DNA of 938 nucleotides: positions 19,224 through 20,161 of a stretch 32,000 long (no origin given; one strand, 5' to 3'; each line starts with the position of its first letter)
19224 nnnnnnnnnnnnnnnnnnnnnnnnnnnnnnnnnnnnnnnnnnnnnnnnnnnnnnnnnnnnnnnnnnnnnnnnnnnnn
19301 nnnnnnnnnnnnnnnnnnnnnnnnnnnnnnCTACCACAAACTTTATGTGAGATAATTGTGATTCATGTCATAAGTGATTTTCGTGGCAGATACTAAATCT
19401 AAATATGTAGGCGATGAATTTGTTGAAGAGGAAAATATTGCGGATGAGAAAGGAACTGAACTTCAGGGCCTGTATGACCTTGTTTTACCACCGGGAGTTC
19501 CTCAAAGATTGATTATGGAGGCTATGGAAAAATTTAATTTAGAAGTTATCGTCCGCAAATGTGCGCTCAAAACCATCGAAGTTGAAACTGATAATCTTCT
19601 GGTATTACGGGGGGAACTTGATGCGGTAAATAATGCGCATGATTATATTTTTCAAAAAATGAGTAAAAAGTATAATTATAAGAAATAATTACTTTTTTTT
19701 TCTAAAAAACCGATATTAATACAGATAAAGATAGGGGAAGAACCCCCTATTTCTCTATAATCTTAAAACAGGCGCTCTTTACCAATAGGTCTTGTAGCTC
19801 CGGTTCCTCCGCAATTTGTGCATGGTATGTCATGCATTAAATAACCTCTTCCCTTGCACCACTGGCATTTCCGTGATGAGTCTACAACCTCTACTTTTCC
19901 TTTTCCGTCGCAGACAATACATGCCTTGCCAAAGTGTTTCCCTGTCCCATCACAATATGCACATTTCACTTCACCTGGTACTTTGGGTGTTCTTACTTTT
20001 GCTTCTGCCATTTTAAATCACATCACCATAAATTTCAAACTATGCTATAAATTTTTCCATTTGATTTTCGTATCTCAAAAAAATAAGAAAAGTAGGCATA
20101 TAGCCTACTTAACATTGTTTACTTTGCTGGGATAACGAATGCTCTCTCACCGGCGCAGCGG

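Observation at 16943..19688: B12-binding radical SAM enzyme with a fused PqqD-like recognition domain and a CX4CX2C motif beside mcr: candidate uncharacterised protein/peptide-modification module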

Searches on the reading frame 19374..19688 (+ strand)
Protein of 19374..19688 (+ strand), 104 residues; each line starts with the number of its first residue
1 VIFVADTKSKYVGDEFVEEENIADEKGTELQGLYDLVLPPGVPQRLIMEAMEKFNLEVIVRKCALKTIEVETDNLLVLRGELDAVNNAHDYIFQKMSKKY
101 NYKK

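Call 3: search_protein_families(library=pfam, proteins=[window:19374-19688:+], max_evalue=1)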
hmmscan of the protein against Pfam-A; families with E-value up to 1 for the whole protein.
window:19374-19688:+ (104 aa): 0 families

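Call 4: search_protein_families(library=ncbifam, proteins=[window:19374-19688:+], max_evalue=1)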
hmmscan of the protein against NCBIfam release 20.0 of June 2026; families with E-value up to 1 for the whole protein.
window:19374-19688:+ (104 aa): 0 families

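Call 49: search_solved_structures(query=window:19374-19688:+, max_evalue=10)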
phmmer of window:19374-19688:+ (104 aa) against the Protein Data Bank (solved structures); distinct sequences matched with E-value up to 10: 1.
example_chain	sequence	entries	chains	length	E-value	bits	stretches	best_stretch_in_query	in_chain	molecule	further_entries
9l0p_A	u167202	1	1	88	0.44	14.2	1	4-48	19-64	Chitin binding protein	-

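Call 50: find_homologous_proteins(query=window:19374-19688:+, max_evalue=0.001)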
Query window:19374-19688:+ (104 aa): 253 proteins with E <= 0.001 among 253 candidates; the best 120 are listed.
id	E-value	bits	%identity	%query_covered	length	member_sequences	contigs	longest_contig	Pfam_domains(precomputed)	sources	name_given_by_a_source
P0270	5.2e-61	221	100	100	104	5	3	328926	PF27275.1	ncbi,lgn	-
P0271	4.8e-55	202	93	97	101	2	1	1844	PF27275.1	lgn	-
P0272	1.1e-52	194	90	97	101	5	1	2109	PF27275.1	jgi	jgi:hypothetical protein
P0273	2.0e-52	193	88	97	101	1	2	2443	PF27275.1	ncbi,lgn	-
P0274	1.9e-51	190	90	97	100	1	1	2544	PF27275.1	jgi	jgi:hypothetical protein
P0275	1.2e-50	188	89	97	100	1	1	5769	PF27275.1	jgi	jgi:hypothetical protein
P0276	2.9e-50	186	87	97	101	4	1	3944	PF27275.1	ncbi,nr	ncbi:MAG: hypothetical protein O8C64_15635 [Candidatus Methanoperedens sp.]|nr:hypothetical protein 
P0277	3.7e-50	186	87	97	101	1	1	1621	PF27275.1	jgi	jgi:hypothetical protein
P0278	3.9e-49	183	83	97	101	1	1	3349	PF27275.1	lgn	-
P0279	7.0e-48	179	84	97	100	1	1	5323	PF27275.1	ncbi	-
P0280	7.1e-48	179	83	100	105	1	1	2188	PF27275.1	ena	-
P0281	1.7e-47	177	84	97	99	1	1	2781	PF27275.1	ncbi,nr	ncbi:Uncharacterised protein [uncultured archaeon]|nr:Uncharacterised protein [uncultured archaeon]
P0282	2.8e-47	177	82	97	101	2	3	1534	PF27275.1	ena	-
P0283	4.5e-47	176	81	97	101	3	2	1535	PF27275.1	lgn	-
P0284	4.6e-47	176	83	97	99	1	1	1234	PF27275.1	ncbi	-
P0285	3.2e-46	173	83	97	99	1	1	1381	PF27275.1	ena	-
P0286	4.3e-46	173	79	97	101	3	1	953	PF27275.1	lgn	-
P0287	1.4e-45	171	81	97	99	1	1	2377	PF27275.1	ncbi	-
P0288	1.8e-45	171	75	97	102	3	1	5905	PF27275.1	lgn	-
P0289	2.3e-44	167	82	91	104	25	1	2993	PF27275.1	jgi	jgi:hypothetical protein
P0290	2.5e-44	167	78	97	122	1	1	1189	PF27275.1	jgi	jgi:hypothetical protein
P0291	3.3e-44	167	73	97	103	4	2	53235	PF27275.1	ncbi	-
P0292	4.4e-44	167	73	97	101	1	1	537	PF27275.1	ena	-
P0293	5.7e-44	166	75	97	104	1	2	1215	PF27275.1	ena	-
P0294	5.9e-44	166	80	92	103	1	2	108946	PF27275.1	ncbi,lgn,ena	-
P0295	6.1e-44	166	74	97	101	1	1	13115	PF27275.1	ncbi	-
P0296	1.0e-43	165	80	95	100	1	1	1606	PF27275.1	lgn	-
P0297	1.9e-43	165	74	97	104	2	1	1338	PF27275.1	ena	-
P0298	2.4e-43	164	71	97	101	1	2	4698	PF27275.1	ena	-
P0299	2.5e-43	164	79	92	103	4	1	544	PF27275.1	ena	-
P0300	2.7e-43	164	70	100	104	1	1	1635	PF27275.1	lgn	-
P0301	2.7e-43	164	74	100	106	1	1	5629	PF27275.1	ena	-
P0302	3.0e-43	164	78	93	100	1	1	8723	PF27275.1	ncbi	-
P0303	3.2e-43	164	71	97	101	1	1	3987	PF27275.1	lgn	-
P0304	3.6e-43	164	80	91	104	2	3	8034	PF27275.1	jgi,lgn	jgi:hypothetical protein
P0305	4.0e-43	163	73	97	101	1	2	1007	PF27275.1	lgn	-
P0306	4.4e-43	163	80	91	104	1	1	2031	PF27275.1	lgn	-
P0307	4.9e-43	163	71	97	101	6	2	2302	PF27275.1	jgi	-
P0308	5.1e-43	163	81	91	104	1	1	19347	PF27275.1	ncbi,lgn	-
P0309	5.2e-43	163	71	97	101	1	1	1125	PF27275.1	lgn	-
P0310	8.2e-43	162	74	97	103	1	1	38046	PF27275.1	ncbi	ncbi:hypothetical protein ig2599ANME_1897 [groundwater metagenome]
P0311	1.2e-42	162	69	97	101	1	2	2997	PF27275.1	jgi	jgi:hypothetical protein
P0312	1.4e-42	162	79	91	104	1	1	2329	PF27275.1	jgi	jgi:hypothetical protein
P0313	1.7e-42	161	73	97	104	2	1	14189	PF27275.1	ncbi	-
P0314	1.9e-42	161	79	91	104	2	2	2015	PF27275.1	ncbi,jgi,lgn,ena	jgi:hypothetical protein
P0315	2.3e-42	161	71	97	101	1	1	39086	PF27275.1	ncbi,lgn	-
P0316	2.4e-42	161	75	91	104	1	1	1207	PF27275.1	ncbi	-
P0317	2.6e-42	161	77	92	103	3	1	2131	PF27275.1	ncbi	-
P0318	2.6e-42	161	78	91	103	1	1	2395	PF27275.1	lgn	-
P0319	2.7e-42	161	78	91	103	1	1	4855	PF27275.1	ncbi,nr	ncbi:Uncharacterised protein [uncultured archaeon]|nr:Uncharacterised protein [uncultured archaeon]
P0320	9.4e-42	159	72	97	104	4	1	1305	PF27275.1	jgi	jgi:hypothetical protein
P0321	9.8e-42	159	71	97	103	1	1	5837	PF27275.1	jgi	jgi:hypothetical protein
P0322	1.0e-41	159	73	97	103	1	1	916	PF27275.1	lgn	-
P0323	1.3e-41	159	71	97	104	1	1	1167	PF27275.1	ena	-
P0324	1.3e-41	159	76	92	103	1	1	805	PF27275.1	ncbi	-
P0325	1.4e-41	159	73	97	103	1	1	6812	PF27275.1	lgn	-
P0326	1.5e-41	158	69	97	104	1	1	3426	PF27275.1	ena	-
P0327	1.5e-41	158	72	97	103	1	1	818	PF27275.1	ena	-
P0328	2.2e-41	158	68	97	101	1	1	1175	PF27275.1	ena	-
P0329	2.4e-41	158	72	97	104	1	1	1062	PF27275.1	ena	-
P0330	2.4e-41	158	73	97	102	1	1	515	PF27275.1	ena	-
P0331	2.4e-41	158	72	97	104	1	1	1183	PF27275.1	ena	-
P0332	2.4e-41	158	77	91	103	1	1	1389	PF27275.1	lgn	-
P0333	2.6e-41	158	73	97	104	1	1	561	PF27275.1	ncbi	-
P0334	3.6e-41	157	72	97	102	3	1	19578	PF27275.1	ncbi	-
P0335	4.2e-41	157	73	92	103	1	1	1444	PF27275.1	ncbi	-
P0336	4.4e-41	157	71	97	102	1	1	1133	PF27275.1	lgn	-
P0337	4.6e-41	157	73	91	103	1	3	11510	PF27275.1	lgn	-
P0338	5.1e-41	157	77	91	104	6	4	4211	PF27275.1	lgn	-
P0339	5.8e-41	157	72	97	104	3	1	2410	PF27275.1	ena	-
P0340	1.0e-40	156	75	91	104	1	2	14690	PF27275.1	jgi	jgi:hypothetical protein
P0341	1.1e-40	156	72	97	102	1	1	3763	PF27275.1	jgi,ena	-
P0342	1.1e-40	156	76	91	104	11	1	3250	PF27275.1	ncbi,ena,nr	ncbi:MAG: hypothetical protein L6282_18235 [Candidatus Methanoperedenaceae archaeon]|nr:hypothetical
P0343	1.1e-40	156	72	97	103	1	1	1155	PF27275.1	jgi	jgi:hypothetical protein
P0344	1.1e-40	156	71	97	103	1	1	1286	PF27275.1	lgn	-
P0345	1.2e-40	156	72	97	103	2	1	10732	PF27275.1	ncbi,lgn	-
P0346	1.3e-40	155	71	97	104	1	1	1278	PF27275.1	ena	-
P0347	1.5e-40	155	70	95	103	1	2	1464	PF27275.1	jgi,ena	-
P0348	1.6e-40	155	71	97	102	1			PF27275.1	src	-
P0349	1.6e-40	155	76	93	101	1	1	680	PF27275.1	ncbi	-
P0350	1.6e-40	155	71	97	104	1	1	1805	PF27275.1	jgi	jgi:hypothetical protein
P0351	1.6e-40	155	71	97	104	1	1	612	PF27275.1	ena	-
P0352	1.6e-40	155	70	97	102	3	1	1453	PF27275.1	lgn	-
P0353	2.0e-40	155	70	97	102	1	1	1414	PF27275.1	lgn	-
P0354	2.0e-40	155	71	97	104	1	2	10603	PF27275.1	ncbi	-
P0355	2.1e-40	155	71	74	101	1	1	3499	PF27275.1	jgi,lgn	jgi:hypothetical protein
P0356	2.1e-40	155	73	97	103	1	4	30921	PF27275.1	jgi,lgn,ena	jgi:hypothetical protein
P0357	2.1e-40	155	75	91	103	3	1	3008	PF27275.1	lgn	-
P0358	2.1e-40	155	71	97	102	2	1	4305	PF27275.1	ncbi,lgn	-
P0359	2.2e-40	155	76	91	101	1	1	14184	PF27275.1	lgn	-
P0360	2.3e-40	155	69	97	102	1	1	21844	PF27275.1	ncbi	-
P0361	2.8e-40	154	71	97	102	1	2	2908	PF27275.1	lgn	-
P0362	2.9e-40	154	69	97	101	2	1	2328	PF27275.1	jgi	-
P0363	3.1e-40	154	73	97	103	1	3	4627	PF27275.1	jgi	jgi:hypothetical protein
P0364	3.1e-40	154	74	93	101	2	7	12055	PF27275.1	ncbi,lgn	-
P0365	3.5e-40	154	70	97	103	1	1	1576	PF27275.1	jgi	jgi:hypothetical protein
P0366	4.3e-40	154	69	97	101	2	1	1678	PF27275.1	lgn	-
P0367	4.5e-40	154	70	97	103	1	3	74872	PF27275.1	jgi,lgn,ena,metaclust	metaclust:\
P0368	4.5e-40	154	72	97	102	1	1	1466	PF27275.1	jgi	-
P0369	5.3e-40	153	70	97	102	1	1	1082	PF27275.1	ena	-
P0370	6.5e-40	153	66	97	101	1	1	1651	PF27275.1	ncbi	-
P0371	6.6e-40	153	72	76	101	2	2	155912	PF27275.1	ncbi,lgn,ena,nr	ncbi:MAG: hypothetical protein O8C68_11345 [Candidatus Methanoperedens sp.]|nr:hypothetical protein 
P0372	6.7e-40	153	71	97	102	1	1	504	PF27275.1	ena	-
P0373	7.3e-40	153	68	97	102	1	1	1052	PF27275.1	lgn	-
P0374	9.2e-40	153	72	97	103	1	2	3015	PF27275.1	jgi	jgi:hypothetical protein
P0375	9.8e-40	153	70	97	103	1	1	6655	PF27275.1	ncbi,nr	ncbi:MAG: hypothetical protein Q7J35_09270 [Candidatus Methanoperedens sp.]|nr:hypothetical protein 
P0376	1.0e-39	153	70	97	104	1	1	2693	PF27275.1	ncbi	-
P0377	1.2e-39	152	70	97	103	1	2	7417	PF27275.1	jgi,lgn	jgi:hypothetical protein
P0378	1.2e-39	152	70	97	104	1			PF27275.1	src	-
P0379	1.3e-39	152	70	93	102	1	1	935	PF27275.1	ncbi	-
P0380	1.7e-39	152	73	95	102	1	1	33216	PF27275.1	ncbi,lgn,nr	ncbi:MAG: hypothetical protein OIN66_15700 [Candidatus Methanoperedens sp.]|nr:hypothetical protein 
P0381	1.7e-39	152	68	97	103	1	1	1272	PF27275.1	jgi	jgi:hypothetical protein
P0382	1.9e-39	152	68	97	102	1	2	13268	PF27275.1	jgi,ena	-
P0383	2.0e-39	152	68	97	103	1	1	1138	PF27275.1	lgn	-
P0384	2.3e-39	151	72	92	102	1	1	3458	PF27275.1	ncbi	-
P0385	2.5e-39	151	68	97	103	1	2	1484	PF27275.1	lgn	-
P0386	2.8e-39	151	69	97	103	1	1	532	PF27275.1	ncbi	-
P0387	2.8e-39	151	70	97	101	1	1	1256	PF27275.1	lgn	-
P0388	3.2e-39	151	70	95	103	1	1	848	PF27275.1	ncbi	-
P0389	3.4e-39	151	70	95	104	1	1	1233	PF27275.1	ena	-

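Call 51: find_encoding_contigs(protein=P0270, flank=3000, max_places=3)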
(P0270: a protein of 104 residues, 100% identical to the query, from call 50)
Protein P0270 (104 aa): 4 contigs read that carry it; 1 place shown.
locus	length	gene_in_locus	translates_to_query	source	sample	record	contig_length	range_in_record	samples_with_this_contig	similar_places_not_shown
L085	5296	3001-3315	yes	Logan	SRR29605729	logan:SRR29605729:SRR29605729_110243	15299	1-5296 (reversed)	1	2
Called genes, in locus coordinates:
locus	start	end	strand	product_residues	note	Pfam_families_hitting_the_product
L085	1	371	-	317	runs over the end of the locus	PF01545:Cation_efflux, PF16916:ZT_dimer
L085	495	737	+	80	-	-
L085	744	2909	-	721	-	PF02310:B12-binding (weak), PF04055:Radical_SAM, PF05402:PqqD (weak)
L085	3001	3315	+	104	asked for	PF27275:MJ0093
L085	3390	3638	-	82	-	PF00684:DnaJ_CXXCXGXG (weak)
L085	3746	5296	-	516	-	?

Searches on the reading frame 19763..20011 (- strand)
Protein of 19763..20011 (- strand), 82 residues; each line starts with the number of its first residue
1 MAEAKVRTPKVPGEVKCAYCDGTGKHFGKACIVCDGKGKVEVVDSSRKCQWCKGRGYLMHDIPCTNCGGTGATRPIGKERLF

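Call 3: search_protein_families(library=pfam, proteins=[window:19763-20011:-], max_evalue=1)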
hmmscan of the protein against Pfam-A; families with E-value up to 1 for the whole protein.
window:19763-20011:- (82 aa): 8 families
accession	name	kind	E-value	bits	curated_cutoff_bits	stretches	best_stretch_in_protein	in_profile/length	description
PF00684.25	DnaJ_CXXCXGXG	-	4.3e-08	33.7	32.7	2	17-71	1-65/65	DnaJ central domain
PF17302.8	DUF5351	-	4.6e-06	27.2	27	2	49-58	1-10/29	Family of unknown function (DUF5351)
PF15777.11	Anti-TRAP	-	9.2e-05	22.8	32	2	29-58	11-42/59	Tryptophan RNA-binding attenuator protein inhibitory protein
PF01155.25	HypA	-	0.0071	16.8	28.9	1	2-43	58-100/112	Hydrogenase/urease nickel incorporation, metallochaperone, hypA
PF25433.1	DUF7895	-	0.029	15.2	27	0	44-57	61-74/75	Domain of unknown function (DUF7895)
PF10080.14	FtrD-like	-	0.32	11.6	26.3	1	46-77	34-67/101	Membrane iron-sulfur containing protein FtrD-like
PF20833.2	RNase_E_G_Thio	-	0.4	11.3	26.8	0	63-75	1-13/86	RNase E/G, Thioredoxin-like domain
PF18912.6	DZR_2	-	0.88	9.9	27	1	27-69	6-44/56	Double zinc ribbon domain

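Call 4: search_protein_families(library=ncbifam, proteins=[window:19763-20011:-], max_evalue=1)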
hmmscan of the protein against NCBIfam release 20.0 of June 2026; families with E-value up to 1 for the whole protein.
window:19763-20011:- (82 aa): 10 families
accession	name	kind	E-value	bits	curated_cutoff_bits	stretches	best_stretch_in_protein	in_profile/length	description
NF008035.0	PRK10767.1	subfamily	1.3e-07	31.1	338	1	10-74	137-207/374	molecular chaperone DnaJ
NF058604.1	RtpA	equivalog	1.9e-07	31.1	65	2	14-40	9-35/50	anti-TRAP protein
TIGR02349.1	DnaJ_bact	equivalog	3.7e-07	29.9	377.2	1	10-74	139-213/354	molecular chaperone DnaJ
NF010872.0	PRK14279.1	equivalog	1.4e-05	24.4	556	1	11-74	170-239/394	molecular chaperone DnaJ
NF010894.0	PRK14301.1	equivalog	5.3e-05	22.4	548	1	10-74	140-210/373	chaperone protein DnaJ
NF010871.0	PRK14278.1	equivalog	6.7e-05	21.9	502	1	10-74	135-209/378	molecular chaperone DnaJ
NF010885.0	PRK14292.1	equivalog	8.4e-05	21.7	585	2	42-74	179-210/371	chaperone protein DnaJ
NF010874.0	PRK14281.1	equivalog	0.055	12.6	619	1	7-72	156-230/397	chaperone protein DnaJ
NF011453.0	PRK14873.1-3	equivalog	0.2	9.7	812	1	13-70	383-435/653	primosome assembly protein PriA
TIGR02642.1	phage_xxxx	hypoth_equivalog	0.58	9.8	101.4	1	45-75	180-211/267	TIGR02642 family protein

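Call 69: find_homologous_proteins(query=window:19763-20011:-, max_evalue=0.001)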
Query window:19763-20011:- (82 aa): 17 proteins with E <= 0.001 among 17 candidates.
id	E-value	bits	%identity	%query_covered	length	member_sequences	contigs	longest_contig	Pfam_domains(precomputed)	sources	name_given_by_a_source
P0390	1.6e-40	155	84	100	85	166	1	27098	PF17302.9,PF00684.26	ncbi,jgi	-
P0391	9.1e-38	146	79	100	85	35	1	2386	PF00684.26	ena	-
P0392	1.1e-37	146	79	100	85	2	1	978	PF17302.9,PF00684.26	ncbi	-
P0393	2.2e-36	142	83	88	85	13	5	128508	PF00684.26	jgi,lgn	jgi:DnaJ-class molecular chaperone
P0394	4.2e-36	141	76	100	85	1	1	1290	PF17302.9,PF00684.26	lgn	-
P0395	3.8e-35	138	76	100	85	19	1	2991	PF17302.9,PF00684.26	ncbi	-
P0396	6.6e-35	137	75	100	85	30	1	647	PF00684.26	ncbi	-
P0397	1.3e-34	136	77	100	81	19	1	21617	PF17302.9,PF00684.26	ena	-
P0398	5.5e-34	134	78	93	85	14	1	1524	PF17302.9,PF00684.26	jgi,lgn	jgi:DnaJ-class molecular chaperone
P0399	6.6e-34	134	74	100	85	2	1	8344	PF17302.9,PF00684.26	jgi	-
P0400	2.1e-33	132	75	100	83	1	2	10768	PF17302.9,PF00684.26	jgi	jgi:DnaJ-class molecular chaperone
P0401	2.9e-33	132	72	100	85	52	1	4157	PF00684.26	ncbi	-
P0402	3.3e-32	128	70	99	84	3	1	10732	PF00684.26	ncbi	-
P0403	9.3e-32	127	69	99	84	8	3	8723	PF15777.11,PF17302.9,PF00684.26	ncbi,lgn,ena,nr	ncbi:MAG: hypothetical protein KKD69_01350 [Euryarchaeota archaeon]|nr:hypothetical protein [Euryarc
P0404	3.4e-30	122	69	100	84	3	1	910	PF17302.9,PF00684.26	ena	-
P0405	1.4e-29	120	68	100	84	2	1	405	PF00684.26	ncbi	-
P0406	9.0e-27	111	69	95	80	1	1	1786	PF17302.9,PF00684.26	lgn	-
